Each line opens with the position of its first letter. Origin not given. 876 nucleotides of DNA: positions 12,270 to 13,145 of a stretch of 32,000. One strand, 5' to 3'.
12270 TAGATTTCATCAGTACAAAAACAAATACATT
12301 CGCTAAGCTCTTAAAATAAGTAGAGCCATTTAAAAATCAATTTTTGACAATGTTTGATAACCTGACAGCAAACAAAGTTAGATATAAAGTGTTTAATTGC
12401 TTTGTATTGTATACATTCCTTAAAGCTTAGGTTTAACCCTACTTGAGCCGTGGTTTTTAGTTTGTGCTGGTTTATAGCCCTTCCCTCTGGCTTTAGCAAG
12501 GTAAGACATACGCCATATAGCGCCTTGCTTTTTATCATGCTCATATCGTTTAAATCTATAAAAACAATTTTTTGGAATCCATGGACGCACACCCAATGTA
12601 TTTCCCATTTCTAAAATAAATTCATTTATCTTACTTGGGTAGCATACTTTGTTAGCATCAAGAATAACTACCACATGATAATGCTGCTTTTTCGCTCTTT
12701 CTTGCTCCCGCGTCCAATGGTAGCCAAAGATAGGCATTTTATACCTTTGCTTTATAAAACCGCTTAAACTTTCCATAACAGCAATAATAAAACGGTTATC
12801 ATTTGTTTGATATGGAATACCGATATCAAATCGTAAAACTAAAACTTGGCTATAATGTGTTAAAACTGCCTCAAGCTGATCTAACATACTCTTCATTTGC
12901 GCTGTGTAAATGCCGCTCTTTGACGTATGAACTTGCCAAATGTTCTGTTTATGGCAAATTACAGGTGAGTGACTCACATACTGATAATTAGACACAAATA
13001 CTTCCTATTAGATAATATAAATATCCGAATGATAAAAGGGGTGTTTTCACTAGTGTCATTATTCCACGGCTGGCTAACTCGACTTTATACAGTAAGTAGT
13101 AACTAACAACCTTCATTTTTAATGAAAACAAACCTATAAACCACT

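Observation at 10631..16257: Minimalist 5.6-kb ssrA-integrated island with an int / alpA / Gp2-like core: possible phage-satellite-type element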

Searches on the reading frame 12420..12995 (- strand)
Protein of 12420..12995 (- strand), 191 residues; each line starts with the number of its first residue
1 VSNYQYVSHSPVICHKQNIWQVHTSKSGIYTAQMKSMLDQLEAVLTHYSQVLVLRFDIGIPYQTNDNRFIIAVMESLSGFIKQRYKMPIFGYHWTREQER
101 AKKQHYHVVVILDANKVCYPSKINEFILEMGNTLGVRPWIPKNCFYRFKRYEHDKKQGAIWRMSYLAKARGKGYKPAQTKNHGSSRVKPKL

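Call 4: search_protein_families(library=pfam, proteins=[window:12420-12995:-], max_evalue=0.1)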
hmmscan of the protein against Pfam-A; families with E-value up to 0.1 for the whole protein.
window:12420-12995:- (191 aa): 4 families
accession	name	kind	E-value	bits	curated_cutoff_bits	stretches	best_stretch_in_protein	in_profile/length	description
PF11726.14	YagK_YfjJ_C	-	1.1e-11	45.5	25.8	1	45-124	1-92/170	YagK/YfjJ C-terminal domain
PF21699.3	TM1266-like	-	0.00096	19.5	27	1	29-75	7-51/74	Iron-only hydrogenase system regulator, putative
PF23343.2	REP_ORF2-G2P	-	0.0014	19.3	27.8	1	67-123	16-69/99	Replication-associated protein ORF2/G2P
PF01719.23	Rep_OBD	-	0.071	13.7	24.6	0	97-126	46-73/121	Plasmid replication protein, origin binding domain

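Call 5: search_protein_families(library=phrogs, proteins=[window:12420-12995:-], max_evalue=0.1)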
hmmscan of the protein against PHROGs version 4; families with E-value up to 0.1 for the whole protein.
window:12420-12995:- (191 aa): 2 families
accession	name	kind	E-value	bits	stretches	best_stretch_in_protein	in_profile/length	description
phrog_7120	-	unknown function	0.003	18.8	1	87-120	35-68/153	-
phrog_25019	-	unknown function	0.0038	17.9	0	84-114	87-117/207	-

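Call 14: find_homologous_proteins(query=window:12420-12995:-)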
Query window:12420-12995:- (191 aa): 89 proteins with E <= 0.001 among 109 candidates.
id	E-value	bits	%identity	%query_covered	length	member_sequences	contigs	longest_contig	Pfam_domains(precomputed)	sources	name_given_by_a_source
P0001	9.5e-119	412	94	99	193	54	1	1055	PF11726.16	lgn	-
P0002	2.2e-99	349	78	99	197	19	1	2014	PF11726.16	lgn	-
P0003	4.7e-97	341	76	100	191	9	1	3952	PF11726.16,PF23343.3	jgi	jgi:hypothetical protein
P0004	3.8e-94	332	75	99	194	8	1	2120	PF11726.16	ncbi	-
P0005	1.2e-86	307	74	90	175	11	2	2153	PF11726.16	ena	-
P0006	1.2e-84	301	69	99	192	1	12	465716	PF11726.16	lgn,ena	-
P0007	3.1e-83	296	67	99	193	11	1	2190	PF11726.16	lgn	-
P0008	3.7e-83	296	74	88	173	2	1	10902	PF11726.16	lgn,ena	-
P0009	1.0e-82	294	69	99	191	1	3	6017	PF11726.16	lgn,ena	-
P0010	1.6e-79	284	68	99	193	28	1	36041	PF11726.16,PF23343.3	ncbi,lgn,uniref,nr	ncbi:hypothetical protein P20652_2443 [Pseudoalteromonas sp. BSi20652]|uniref:YagK/YfjJ domain-conta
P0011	4.2e-78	279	65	99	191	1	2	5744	PF11726.16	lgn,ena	-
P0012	1.9e-75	271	62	100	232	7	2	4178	PF11726.16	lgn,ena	-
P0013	4.5e-75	269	62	100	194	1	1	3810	PF11726.16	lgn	-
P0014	1.4e-73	265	65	99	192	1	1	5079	PF11726.16,PF23343.3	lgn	-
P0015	8.1e-61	223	93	54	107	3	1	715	PF11726.16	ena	-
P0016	5.0e-51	191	48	97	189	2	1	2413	PF11726.16,PF23343.3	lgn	-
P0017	1.6e-49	186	48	97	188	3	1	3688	PF11726.16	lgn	-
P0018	3.3e-46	175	47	91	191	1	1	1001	PF11726.16,PF23343.3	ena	-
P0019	1.8e-45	173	47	99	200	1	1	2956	PF11726.16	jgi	-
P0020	1.9e-45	173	42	97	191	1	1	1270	PF11726.16,PF23343.3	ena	-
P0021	2.2e-45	173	46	97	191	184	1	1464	PF11726.16,PF23343.3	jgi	jgi:hypothetical protein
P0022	3.9e-45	172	41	97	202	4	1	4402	PF11726.16,PF23343.3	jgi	jgi:hypothetical protein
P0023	2.9e-44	169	42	97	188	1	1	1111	PF11726.16,PF23343.3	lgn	-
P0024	9.7e-44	167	46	96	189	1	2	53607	PF11726.16,PF23343.3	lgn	-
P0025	4.0e-43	165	41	96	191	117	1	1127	PF11726.16,PF23343.3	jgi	jgi:hypothetical protein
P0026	1.1e-42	164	41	97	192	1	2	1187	PF11726.16,PF23343.3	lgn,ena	-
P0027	3.4e-42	162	45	95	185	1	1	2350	PF11726.16,PF23343.3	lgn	-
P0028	3.6e-42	162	40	97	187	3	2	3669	PF11726.16,PF23343.3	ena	-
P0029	1.4e-41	160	40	97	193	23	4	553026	PF11726.16,PF23343.3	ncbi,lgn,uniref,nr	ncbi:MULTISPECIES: inovirus-type Gp2 protein [unclassified Colwellia]|uniref:YagK/YfjJ domain-contai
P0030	2.1e-41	160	40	96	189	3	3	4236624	PF11726.16,PF23343.3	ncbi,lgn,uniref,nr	ncbi:inovirus-type Gp2 protein [Pseudocolwellia sp. AS88]|uniref:YagK/YfjJ domain-containing protein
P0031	3.1e-41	159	41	97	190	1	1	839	PF11726.16,PF23343.3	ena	-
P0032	3.8e-41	159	43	95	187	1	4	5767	PF11726.16,PF23343.3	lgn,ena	-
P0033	7.9e-41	158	42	96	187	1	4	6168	PF11726.16,PF23343.3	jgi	jgi:hypothetical protein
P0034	8.4e-41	158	42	97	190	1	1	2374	PF11726.16,PF23343.3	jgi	-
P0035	9.0e-41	158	45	96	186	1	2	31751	PF11726.16,PF23343.3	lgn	-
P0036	1.2e-40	157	40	97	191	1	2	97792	PF11726.16,PF23343.3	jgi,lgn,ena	-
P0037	1.6e-40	157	40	97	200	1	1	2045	PF11726.16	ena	-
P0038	2.7e-40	156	44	90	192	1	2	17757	PF11726.16,PF23343.3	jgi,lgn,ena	-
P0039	3.0e-40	156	43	96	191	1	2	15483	PF11726.16,PF23343.3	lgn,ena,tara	tara:strand:+ start:3466 stop:4041 length:576 start_codon:yes stop_codon:yes gene_type:complete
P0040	1.3e-39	154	40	95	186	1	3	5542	PF11726.16,PF23343.3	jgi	jgi:hypothetical protein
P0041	3.7e-38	149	39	97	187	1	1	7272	PF11726.16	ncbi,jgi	ncbi:MAG: hypothetical protein ACI936_003071 [Paraglaciecola sp.]|jgi:hypothetical protein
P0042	4.3e-36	142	44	85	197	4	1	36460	PF11726.16,PF23343.3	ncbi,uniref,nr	ncbi:inovirus-type Gp2 protein [Alteromonas sp. MmMcT2-5]|uniref:YagK/YfjJ domain-containing protein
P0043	5.8e-36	142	39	96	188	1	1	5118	PF11726.16,PF23343.3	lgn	-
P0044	4.3e-35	139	42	86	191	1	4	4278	PF11726.16,PF23343.3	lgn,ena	-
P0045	6.4e-35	138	43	85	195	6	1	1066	PF11726.16,PF23343.3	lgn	-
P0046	8.3e-35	138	41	88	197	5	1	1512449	PF11726.16,PF23343.3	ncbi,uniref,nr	ncbi:YagK/YfjJ domain-containing protein [Candidatus Thioglobus autotrophicus]|uniref:YagK/YfjJ doma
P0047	8.8e-35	138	46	81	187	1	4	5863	PF11726.16,PF23343.3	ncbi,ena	-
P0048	9.1e-35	138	40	97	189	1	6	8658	PF11726.16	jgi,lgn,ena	-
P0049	1.4e-34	137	40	99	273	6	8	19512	PF11726.16,PF23343.3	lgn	-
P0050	1.6e-34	137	42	87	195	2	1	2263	PF11726.16,PF23343.3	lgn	-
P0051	2.1e-34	137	41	88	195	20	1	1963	PF11726.16,PF23343.3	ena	-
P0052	6.0e-34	135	42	86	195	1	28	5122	PF11726.16,PF23343.3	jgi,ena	jgi:hypothetical protein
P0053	6.4e-34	135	39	96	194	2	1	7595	PF11726.16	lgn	-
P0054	7.1e-34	135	43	85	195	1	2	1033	PF11726.16,PF23343.3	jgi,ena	jgi:hypothetical protein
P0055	8.4e-34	135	43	85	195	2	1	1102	PF11726.16,PF23343.3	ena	-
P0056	8.6e-34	135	41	85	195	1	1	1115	PF11726.16,PF23343.3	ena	-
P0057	1.6e-33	134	41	88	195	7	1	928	PF11726.16,PF23343.3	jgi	jgi:hypothetical protein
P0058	1.7e-33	134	39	97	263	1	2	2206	PF11726.16,PF23343.3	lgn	-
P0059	4.1e-33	133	41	87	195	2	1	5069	PF11726.16,PF23343.3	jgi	jgi:hypothetical protein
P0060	4.2e-33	133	38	97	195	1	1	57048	PF11726.16,PF23343.3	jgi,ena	-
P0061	4.4e-33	132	43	85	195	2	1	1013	PF11726.16,PF23343.3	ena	-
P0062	6.0e-33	132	43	85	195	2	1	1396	PF11726.16,PF23343.3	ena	-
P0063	7.4e-33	132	42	85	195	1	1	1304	PF11726.16,PF23343.3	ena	-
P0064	9.0e-33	131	41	85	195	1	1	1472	PF11726.16,PF23343.3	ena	-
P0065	9.0e-33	131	42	88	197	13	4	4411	PF11726.16,PF23343.3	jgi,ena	-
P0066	1.0e-32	131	41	85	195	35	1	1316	PF11726.16,PF23343.3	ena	-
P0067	1.2e-32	131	43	85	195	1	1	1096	PF11726.16,PF23343.3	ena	-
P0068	1.5e-32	131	40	86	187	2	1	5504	PF11726.16,PF23343.3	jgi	-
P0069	3.1e-32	130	39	88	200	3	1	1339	PF11726.16,PF23343.3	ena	-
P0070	4.1e-32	129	41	85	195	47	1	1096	PF11726.16,PF23343.3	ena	-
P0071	1.2e-31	128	39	88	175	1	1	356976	PF11726.16,PF23343.3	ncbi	-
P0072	1.3e-31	128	42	90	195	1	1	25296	PF11726.16,PF23343.3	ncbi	-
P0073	1.4e-31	128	38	97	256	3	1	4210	PF11726.16,PF23343.3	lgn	-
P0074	3.7e-31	126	39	97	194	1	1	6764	PF11726.16,PF23343.3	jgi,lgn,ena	-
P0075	2.1e-30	124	40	93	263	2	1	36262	PF11726.16,PF23343.3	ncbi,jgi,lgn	-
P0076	2.3e-30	124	36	98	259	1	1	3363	PF11726.16,PF23343.3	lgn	-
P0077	6.4e-30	122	36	97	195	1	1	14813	PF11726.16,PF23343.3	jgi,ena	-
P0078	1.2e-29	121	40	97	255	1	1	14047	PF11726.16,PF23343.3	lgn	-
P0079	1.3e-29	121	37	97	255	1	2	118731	PF11726.16,PF23343.3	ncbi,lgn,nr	ncbi:MAG: inovirus Gp2 family protein [Thiothrix sp.]|nr:MAG: inovirus Gp2 family protein [Thiothrix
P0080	1.7e-29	121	39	87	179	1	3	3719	PF11726.16,PF23343.3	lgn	-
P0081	5.5e-29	119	39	81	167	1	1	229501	PF11726.16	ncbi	-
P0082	1.1e-28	118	38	85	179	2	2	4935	PF11726.16,PF23343.3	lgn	-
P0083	1.5e-28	118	38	98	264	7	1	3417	PF11726.16,PF23343.3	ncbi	-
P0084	5.7e-26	109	36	89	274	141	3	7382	PF11726.16,PF23343.3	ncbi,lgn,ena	-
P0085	2.2e-24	104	37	91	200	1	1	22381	PF11726.16,PF23343.3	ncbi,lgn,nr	ncbi:MAG: inovirus-type Gp2 protein [Colwellia sp.]|nr:inovirus-type Gp2 protein [Colwellia sp.]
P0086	1.0e-22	99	52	48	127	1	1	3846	PF11726.16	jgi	jgi:hypothetical protein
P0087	1.4e-22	98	36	90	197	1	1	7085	PF11726.16,PF23343.3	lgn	-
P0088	1.4e-22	98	36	90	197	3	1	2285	PF11726.16,PF23343.3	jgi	jgi:hypothetical protein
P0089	1.5e-22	98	34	89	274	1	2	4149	PF11726.16,PF23343.3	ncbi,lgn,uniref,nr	ncbi:inovirus-type Gp2 protein [Psychrobacter frigidicola]|uniref:YagK/YfjJ domain-containing protei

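Call 15: find_encoding_contigs(protein=P0009, flank=10000, max_places=4)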
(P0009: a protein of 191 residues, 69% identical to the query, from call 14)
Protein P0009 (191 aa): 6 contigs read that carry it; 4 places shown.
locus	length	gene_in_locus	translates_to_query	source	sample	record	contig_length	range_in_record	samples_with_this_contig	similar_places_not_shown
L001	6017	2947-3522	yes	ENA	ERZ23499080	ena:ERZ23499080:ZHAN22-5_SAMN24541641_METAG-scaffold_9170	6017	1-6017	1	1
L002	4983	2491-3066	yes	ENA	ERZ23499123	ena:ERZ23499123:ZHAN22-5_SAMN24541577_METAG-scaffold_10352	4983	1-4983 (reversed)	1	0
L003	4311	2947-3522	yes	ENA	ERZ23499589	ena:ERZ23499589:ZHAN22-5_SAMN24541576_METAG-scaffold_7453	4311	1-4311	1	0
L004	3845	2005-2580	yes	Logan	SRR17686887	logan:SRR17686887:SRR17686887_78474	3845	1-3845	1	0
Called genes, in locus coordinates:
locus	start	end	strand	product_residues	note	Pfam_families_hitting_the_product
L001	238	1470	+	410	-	PF13356:Arm-DNA-bind_3, PF14659:Phage_int_SAM_3 (weak), PF22022:Phage_int_M, PF00589:Phage_integrase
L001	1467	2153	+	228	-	-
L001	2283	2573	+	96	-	-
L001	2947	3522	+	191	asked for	PF11726:YagK_YfjJ_C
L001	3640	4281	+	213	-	-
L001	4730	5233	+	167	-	-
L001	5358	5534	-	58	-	-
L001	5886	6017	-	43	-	?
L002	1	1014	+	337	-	?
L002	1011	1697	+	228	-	-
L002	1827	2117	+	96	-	-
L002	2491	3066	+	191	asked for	PF11726:YagK_YfjJ_C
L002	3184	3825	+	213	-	-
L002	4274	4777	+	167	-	-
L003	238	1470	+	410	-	PF13356:Arm-DNA-bind_3, PF14659:Phage_int_SAM_3 (weak), PF22022:Phage_int_M, PF00589:Phage_integrase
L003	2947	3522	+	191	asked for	PF11726:YagK_YfjJ_C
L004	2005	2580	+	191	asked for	PF11726:YagK_YfjJ_C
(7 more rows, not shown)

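Call 16: find_encoding_contigs(protein=P0011, flank=10000, max_places=4)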
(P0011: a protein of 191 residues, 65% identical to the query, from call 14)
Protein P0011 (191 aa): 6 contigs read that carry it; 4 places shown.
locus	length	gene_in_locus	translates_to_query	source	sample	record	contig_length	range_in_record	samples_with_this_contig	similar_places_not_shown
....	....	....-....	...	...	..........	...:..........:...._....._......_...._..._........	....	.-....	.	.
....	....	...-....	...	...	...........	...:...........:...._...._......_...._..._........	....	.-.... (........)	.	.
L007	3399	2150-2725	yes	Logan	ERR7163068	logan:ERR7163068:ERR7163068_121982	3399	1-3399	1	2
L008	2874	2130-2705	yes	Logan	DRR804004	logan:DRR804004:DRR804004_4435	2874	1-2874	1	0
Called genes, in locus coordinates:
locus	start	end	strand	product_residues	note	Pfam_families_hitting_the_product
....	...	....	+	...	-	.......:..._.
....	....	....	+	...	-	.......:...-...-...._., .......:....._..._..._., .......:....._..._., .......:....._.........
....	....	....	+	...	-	-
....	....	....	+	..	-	-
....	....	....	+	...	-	-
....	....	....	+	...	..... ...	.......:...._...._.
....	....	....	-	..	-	?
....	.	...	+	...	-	?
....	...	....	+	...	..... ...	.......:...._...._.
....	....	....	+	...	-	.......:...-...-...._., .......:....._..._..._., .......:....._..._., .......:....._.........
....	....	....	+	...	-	-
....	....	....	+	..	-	?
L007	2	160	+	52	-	?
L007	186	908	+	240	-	-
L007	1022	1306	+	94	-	-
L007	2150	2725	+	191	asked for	PF11726:YagK_YfjJ_C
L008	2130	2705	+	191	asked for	PF11726:YagK_YfjJ_C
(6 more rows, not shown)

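Call 17: find_encoding_contigs(protein=P0052, flank=10000, max_places=6)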
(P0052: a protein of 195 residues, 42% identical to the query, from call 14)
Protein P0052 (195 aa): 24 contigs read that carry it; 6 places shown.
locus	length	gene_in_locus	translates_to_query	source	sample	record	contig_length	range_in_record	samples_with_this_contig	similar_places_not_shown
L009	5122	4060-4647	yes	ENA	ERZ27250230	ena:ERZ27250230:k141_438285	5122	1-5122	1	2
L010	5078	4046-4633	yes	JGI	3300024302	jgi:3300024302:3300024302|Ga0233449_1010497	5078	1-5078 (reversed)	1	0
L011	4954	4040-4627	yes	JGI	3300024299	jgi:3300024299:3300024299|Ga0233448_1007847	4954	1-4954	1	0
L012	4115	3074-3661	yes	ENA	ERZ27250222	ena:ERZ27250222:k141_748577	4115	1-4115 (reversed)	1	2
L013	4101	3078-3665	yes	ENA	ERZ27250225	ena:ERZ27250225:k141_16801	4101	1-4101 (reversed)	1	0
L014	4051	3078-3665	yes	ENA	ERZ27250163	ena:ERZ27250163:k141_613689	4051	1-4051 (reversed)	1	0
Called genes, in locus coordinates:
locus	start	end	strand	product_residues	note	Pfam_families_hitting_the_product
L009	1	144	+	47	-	?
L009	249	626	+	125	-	-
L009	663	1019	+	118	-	-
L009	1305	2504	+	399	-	PF13356:Arm-DNA-bind_3, PF14659:Phage_int_SAM_3 (weak), PF22022:Phage_int_M, PF00589:Phage_integrase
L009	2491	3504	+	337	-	-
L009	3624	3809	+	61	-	PF05930:Phage_AlpA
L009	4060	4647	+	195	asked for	PF11726:YagK_YfjJ_C, PF23343:REP_ORF2-G2P (weak)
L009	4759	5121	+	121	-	?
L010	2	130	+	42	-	?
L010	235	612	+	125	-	-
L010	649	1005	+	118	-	-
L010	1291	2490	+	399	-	PF13356:Arm-DNA-bind_3, PF14659:Phage_int_SAM_3 (weak), PF22022:Phage_int_M, PF00589:Phage_integrase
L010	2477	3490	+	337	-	-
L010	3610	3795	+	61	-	PF05930:Phage_AlpA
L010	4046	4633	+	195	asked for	PF11726:YagK_YfjJ_C, PF23343:REP_ORF2-G2P (weak)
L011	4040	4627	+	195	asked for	PF11726:YagK_YfjJ_C, PF23343:REP_ORF2-G2P (weak)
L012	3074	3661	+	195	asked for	PF11726:YagK_YfjJ_C, PF23343:REP_ORF2-G2P (weak)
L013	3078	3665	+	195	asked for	PF11726:YagK_YfjJ_C, PF23343:REP_ORF2-G2P (weak)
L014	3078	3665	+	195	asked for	PF11726:YagK_YfjJ_C, PF23343:REP_ORF2-G2P (weak)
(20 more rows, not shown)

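Call 25: find_related_loci(query=A2, collection=viral_contigs, flank=10000)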
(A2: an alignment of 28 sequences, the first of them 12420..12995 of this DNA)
Query A2 (191 aa) in viral_contigs; peptide patterns used: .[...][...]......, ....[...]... (x = any residue, [..] = any of these).
10 stretches matched a pattern; 1 encode a relative of the query (tblastn E <= 1e-3); 1 distinct loci.
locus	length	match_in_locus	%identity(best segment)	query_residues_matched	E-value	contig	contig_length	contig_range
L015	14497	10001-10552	42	6-189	1e-50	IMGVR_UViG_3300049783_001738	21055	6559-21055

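Call 26: find_related_loci(query=A2, collection=genome_contigs, flank=10000)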
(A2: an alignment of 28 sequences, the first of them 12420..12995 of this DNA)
Query A2 (191 aa) in genome_contigs; peptide patterns used: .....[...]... (x = any residue, [..] = any of these).
92 stretches matched a pattern; 63 encode a relative of the query (tblastn E <= 1e-3); 62 distinct loci.
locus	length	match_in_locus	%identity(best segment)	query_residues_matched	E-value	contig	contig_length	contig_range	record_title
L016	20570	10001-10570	93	1-190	7e-122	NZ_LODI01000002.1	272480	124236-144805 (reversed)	Pseudoalteromonas sp. H71 scaffold_1.2, whole genome shotgun sequence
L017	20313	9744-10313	67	1-190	1e-84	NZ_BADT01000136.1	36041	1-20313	Pseudoalteromonas sp. BSi20652, whole genome shotgun sequence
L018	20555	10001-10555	46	6-190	9e-52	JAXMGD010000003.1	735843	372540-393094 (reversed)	MAG: Marinagarivorans sp. isolate STL-PRO104 C1.202.fa-3, whole genome shotgun sequence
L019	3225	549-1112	41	3-190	3e-51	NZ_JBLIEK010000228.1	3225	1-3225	MAG: Psychromonas sp. isolate 3300053697_64 Ga0535652_0050338, whole genome shotgun sequence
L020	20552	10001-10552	43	6-189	5e-51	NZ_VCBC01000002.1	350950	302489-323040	Thalassotalea litorea strain MCCC 1K03283 Scaffold1_2, whole genome shotgun sequence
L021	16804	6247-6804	42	6-191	7e-50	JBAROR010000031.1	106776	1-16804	MAG: Cognaticolwellia sp. isolate MFD12168_ilm_asm_bin13 k127_83406, whole genome shotgun sequence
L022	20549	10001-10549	45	6-186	1e-49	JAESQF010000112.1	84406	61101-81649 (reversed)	MAG: Oleispira sp. isolate NORP219 38575, whole genome shotgun sequence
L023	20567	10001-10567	40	3-191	8e-48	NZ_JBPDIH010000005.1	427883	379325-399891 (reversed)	Thalassotalea sp. PLHSN55 NODE_5_length_427883_cov_498.275263, whole genome shotgun sequence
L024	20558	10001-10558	44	5-190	2e-47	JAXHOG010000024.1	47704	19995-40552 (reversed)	MAG: Marinagarivorans sp. isolate Salar_de_Ascotan_water_MAG_AWA26 contig_150_polypolish, whole genome shotgun sequence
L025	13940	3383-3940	43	5-190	5e-47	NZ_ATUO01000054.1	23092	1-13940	Psychromonas hadalis ATCC BAA-638 G322DRAFT_scaffold00054.54_C, whole genome shotgun sequence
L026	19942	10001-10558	42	5-190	6e-47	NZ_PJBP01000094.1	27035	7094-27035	Psychromonas sp. MB-3u-54 contig62, whole genome shotgun sequence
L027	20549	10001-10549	40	6-188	5e-47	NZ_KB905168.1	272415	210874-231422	Colwellia piezophila ATCC BAA-637 F580DRAFT_scaffold00009.9, whole genome shotgun sequence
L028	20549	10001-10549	40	6-188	1e-46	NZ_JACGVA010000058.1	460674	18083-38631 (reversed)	Colwellia sp. MB3u-8 NODE_1046260_length_460674_cov_25.0, whole genome shotgun sequence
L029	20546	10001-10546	40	6-187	7e-47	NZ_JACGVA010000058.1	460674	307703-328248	Colwellia sp. MB3u-8 NODE_1046260_length_460674_cov_25.0, whole genome shotgun sequence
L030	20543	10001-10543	41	6-186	1e-46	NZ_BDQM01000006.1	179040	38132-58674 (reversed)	Colwellia marinimaniae strain MTCD1, whole genome shotgun sequence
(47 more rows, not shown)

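Call 35: search_dna_similar(query=window:12420-12995:-, collection=phages, mode=protein, max_evalue=0.001, max_rows=25)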
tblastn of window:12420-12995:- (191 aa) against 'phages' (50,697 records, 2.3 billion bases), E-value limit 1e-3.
No match.
